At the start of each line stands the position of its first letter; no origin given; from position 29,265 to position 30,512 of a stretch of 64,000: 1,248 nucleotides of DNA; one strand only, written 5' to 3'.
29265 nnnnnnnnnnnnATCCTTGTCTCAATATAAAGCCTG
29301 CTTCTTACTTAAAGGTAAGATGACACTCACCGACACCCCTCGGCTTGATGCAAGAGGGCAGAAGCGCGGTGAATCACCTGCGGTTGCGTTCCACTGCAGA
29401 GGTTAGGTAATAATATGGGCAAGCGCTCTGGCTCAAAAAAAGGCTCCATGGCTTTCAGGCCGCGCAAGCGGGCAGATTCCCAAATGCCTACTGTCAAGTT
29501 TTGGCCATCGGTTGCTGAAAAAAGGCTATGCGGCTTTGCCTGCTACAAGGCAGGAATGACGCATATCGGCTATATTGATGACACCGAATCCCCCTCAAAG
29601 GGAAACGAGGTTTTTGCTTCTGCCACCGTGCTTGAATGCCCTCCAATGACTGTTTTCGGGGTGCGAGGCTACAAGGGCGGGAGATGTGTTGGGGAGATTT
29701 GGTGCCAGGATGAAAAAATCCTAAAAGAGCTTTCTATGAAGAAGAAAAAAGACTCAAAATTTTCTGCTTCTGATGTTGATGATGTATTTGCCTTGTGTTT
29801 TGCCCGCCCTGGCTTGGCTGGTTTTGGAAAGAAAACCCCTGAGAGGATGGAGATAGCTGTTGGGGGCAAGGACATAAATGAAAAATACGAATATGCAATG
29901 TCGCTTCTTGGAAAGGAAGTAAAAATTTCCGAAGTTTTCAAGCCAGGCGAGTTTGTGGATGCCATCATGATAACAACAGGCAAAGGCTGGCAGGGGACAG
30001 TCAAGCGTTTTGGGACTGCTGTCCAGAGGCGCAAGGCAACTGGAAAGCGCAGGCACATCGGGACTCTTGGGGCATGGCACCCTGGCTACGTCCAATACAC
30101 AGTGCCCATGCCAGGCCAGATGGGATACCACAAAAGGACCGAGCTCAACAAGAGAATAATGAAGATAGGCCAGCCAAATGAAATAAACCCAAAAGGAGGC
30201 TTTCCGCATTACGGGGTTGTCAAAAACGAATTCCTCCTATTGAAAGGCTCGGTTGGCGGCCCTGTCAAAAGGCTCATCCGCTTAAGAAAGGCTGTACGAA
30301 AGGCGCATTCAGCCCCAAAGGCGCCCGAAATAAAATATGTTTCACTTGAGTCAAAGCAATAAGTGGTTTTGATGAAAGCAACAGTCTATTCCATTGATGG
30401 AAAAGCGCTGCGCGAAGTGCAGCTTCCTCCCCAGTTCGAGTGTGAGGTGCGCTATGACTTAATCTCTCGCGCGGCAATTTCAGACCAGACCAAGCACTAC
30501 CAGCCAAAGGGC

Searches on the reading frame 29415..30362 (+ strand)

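Call 72: search_protein_families(library=pfam, proteins=[window:29415-30362:+], max_evalue=0.0001)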
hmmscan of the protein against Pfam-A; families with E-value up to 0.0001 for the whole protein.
window:29415-30362:+ (315 aa): 1 family
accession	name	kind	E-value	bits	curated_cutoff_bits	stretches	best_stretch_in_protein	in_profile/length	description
PF00297.29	Ribosomal_L3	-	2e-75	254.6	22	2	134-315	171-368/369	Ribosomal protein L3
